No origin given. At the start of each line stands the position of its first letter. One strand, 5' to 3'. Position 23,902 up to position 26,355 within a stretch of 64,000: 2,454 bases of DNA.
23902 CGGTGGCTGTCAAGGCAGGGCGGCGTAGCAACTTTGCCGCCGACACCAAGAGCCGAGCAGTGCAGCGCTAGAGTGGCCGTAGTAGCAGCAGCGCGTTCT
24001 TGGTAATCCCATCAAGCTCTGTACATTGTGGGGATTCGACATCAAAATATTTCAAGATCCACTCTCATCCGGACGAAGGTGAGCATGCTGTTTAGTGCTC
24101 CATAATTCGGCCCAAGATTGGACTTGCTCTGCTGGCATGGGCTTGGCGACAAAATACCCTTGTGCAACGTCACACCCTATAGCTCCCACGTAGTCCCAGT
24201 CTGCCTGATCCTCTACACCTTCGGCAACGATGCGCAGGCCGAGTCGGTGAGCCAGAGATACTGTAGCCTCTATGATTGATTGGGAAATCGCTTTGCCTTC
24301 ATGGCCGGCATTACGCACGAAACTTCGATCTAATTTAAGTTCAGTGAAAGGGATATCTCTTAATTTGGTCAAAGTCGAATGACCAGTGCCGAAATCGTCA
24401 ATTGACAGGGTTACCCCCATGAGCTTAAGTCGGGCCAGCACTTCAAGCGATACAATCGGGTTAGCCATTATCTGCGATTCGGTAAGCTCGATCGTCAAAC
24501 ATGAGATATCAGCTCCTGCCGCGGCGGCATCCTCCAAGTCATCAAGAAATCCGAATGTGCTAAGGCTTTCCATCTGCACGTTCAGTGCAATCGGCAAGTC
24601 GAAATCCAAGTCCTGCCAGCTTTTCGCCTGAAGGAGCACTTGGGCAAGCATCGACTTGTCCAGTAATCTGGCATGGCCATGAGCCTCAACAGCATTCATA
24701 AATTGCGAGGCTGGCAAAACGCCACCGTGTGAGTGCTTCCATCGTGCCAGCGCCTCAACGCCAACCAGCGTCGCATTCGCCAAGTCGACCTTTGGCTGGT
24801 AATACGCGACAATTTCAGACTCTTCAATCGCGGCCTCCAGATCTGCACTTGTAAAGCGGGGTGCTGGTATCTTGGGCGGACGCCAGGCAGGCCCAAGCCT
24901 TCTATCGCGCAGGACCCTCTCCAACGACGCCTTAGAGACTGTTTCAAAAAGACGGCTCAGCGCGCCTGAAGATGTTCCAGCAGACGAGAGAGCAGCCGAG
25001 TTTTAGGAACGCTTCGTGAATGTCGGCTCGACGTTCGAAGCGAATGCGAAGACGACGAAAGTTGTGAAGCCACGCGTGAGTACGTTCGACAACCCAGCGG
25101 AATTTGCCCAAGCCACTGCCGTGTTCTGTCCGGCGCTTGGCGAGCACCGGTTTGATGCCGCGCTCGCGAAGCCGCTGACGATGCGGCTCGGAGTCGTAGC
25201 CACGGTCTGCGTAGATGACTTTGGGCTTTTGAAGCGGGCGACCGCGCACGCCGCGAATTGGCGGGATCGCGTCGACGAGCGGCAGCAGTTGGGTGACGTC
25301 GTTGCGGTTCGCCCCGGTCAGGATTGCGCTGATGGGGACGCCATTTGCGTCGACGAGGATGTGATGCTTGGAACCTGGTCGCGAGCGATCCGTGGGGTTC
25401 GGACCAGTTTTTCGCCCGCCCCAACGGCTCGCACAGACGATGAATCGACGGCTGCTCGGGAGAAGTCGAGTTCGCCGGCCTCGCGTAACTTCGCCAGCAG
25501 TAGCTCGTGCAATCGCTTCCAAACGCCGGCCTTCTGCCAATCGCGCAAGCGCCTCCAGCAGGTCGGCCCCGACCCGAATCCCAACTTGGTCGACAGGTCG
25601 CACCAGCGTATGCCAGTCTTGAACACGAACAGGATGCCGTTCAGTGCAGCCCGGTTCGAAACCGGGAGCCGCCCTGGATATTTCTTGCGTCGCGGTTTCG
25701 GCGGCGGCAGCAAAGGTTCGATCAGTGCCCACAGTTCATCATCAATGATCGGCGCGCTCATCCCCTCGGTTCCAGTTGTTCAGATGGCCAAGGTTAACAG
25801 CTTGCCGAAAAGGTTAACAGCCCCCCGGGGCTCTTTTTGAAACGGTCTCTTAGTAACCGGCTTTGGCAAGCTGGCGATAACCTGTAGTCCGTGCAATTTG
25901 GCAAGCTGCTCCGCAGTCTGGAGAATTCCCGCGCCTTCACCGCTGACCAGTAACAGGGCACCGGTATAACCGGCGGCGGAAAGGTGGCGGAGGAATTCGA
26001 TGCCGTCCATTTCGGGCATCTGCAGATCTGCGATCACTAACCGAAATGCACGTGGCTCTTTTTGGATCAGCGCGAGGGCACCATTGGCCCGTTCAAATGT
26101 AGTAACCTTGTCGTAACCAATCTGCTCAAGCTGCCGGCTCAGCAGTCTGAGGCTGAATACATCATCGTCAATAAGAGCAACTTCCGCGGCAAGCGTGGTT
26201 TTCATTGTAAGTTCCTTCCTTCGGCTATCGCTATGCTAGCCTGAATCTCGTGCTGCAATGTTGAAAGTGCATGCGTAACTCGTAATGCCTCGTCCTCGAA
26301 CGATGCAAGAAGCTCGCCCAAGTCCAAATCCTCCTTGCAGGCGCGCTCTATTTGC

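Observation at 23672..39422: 15.7-kb Tn3-family (Tn4651-like TnpS/TnpT) transposon inserted precisely into ansB, with intact 46-bp terminal repeats and 5-bp GTTCA target duplication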

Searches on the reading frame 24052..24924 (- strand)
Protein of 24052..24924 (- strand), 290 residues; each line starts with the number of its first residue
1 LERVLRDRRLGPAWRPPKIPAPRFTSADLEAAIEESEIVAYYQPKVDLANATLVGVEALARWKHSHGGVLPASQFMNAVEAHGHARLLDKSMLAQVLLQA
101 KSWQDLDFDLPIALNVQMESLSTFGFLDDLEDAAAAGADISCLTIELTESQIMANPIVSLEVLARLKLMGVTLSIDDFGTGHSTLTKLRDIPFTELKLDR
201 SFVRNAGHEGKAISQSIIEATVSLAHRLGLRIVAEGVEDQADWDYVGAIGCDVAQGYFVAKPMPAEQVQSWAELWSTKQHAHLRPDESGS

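Call 6: search_protein_families(library=pfam, proteins=[window:24052-24924:-])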
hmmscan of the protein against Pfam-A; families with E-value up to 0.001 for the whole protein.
window:24052-24924:- (290 aa): 1 family
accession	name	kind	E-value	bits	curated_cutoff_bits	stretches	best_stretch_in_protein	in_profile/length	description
PF00563.25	EAL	-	5.6e-65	219.5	31.3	1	28-262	3-236/236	EAL domain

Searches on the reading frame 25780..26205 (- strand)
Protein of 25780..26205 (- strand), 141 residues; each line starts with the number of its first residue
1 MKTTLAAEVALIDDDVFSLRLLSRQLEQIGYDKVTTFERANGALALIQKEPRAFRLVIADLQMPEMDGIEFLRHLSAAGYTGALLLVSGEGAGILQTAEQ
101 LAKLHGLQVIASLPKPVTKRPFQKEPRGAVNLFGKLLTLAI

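Call 6: search_protein_families(library=pfam, proteins=[window:25780-26205:-])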
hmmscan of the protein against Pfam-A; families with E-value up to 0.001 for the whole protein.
window:25780-26205:- (141 aa): 1 family
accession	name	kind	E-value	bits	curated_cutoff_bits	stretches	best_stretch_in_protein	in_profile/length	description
PF00072.30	Response_reg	-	5.4e-15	56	30.2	1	9-108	1-95/111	Response regulator receiver domain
